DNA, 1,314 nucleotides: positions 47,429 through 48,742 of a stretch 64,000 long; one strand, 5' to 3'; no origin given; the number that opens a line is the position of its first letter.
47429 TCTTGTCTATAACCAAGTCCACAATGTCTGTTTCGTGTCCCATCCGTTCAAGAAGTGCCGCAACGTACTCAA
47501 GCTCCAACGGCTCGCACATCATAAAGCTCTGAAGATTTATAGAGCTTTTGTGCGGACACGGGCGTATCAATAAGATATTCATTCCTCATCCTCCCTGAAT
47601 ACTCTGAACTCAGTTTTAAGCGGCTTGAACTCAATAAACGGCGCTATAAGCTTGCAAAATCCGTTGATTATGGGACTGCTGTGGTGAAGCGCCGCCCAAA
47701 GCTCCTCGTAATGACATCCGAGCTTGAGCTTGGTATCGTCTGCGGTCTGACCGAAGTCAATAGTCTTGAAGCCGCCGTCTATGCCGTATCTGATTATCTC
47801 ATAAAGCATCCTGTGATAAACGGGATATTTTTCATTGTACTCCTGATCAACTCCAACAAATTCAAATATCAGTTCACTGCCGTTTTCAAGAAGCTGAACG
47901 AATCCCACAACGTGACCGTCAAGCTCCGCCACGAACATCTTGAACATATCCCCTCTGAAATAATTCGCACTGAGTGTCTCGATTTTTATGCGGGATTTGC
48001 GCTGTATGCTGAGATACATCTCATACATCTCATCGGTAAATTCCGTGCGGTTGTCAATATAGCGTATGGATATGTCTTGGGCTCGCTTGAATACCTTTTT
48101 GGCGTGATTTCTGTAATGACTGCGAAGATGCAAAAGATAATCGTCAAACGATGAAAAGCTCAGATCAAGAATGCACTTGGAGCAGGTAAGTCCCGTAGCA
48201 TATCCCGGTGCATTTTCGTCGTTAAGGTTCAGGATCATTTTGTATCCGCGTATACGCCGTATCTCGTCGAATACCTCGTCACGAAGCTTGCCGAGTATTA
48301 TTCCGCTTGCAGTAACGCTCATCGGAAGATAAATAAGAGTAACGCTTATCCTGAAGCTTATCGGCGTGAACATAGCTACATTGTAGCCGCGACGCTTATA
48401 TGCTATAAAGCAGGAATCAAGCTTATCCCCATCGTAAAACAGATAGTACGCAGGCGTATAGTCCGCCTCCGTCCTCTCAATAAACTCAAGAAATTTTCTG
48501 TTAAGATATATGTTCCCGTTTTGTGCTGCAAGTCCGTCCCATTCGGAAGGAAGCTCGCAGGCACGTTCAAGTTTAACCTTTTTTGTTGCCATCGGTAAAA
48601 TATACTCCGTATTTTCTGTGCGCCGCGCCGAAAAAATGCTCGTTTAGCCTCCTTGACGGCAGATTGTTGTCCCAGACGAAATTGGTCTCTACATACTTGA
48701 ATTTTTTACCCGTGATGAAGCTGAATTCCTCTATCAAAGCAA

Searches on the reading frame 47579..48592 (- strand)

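Call 81: search_protein_families(library=pfam, proteins=[window:47579-48592:-], max_evalue=0.0001)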
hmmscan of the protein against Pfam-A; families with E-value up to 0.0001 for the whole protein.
window:47579-48592:- (337 aa): 1 family
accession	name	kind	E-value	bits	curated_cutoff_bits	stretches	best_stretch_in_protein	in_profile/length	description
PF13480.13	Acetyltransf_6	-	9.2e-10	39.3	22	1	157-286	4-140/143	Acetyltransferase (GNAT) domain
